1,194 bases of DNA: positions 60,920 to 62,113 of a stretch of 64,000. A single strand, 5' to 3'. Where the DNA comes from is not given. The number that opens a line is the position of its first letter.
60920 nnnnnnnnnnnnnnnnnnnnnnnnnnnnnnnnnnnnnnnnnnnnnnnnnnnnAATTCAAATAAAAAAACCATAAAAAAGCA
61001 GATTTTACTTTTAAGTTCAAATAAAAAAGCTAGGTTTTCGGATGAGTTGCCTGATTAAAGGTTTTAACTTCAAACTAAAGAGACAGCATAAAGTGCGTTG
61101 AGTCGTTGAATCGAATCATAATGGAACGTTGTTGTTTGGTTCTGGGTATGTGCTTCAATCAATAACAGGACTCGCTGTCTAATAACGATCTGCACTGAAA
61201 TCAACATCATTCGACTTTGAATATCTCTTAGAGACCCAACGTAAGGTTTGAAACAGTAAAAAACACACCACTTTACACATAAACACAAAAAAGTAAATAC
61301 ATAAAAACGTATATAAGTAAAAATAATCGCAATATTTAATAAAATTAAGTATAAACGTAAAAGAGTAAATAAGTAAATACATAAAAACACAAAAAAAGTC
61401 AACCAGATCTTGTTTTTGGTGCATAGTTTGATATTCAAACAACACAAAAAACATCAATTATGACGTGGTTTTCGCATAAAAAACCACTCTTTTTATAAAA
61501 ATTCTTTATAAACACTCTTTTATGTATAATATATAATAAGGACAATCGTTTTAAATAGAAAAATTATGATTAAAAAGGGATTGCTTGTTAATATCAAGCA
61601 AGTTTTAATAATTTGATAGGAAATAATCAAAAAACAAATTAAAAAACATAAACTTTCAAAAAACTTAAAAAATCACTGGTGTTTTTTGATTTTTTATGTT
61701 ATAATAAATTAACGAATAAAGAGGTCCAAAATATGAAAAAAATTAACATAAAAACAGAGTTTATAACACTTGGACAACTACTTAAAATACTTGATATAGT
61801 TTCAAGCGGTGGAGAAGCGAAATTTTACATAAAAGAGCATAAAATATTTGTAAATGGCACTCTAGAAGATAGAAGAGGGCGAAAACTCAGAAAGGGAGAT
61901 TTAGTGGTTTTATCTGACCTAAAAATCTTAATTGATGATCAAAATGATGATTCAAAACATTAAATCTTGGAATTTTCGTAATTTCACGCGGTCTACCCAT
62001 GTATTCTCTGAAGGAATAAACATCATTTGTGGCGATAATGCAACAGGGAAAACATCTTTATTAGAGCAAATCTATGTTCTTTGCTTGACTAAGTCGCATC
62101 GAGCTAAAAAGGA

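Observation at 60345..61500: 1.4-kb non-coding block with extreme A+C strand skew, palindrome-bearing direct repeats, duplicated promoter 12-mer and its own terminator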

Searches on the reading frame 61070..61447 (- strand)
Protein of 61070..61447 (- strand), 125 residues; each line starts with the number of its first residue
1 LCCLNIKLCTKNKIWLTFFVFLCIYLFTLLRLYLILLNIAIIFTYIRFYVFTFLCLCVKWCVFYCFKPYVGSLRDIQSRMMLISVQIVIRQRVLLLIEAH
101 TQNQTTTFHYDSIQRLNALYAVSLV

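Call 79: search_protein_families(library=pfam, proteins=[window:61070-61447:-], max_evalue=0.1)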
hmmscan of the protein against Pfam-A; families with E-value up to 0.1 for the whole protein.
window:61070-61447:- (125 aa): 0 families

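Call 80: search_protein_families(library=phrogs, proteins=[window:61070-61447:-], max_evalue=0.01)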
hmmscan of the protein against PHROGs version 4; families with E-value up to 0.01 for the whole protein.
window:61070-61447:- (125 aa): 0 families

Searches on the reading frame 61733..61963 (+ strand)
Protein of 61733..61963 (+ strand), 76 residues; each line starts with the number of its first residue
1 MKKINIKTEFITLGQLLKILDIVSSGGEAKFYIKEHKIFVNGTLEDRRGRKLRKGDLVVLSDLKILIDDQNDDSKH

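Call 12: search_protein_families(library=pfam, proteins=[window:61733-61963:+], max_evalue=0.1)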
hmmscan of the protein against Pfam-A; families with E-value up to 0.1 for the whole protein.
window:61733-61963:+ (76 aa): 2 families
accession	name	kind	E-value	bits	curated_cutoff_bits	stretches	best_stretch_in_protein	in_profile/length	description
PF13275.11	S4_2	-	3.5e-26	91.3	24.6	1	4-67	1-64/65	S4 domain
PF01479.30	S4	-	0.054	13.7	22.8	1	16-58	6-48/48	S4 domain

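Call 13: search_protein_families(library=ncbifam, proteins=[window:61733-61963:+], max_evalue=0.1)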
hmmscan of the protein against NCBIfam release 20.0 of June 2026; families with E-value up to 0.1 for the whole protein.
window:61733-61963:+ (76 aa): 2 families
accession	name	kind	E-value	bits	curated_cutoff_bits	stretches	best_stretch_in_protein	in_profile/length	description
TIGR02988.1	YaaA_near_RecF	hypoth_equivalog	1.1e-27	95.9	84.75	1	3-61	1-59/60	S4 domain-containing protein YaaA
NF008561.0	PRK11507.1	equivalog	7.1e-05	22.6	95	1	10-60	11-61/70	ribosome-associated protein YbcJ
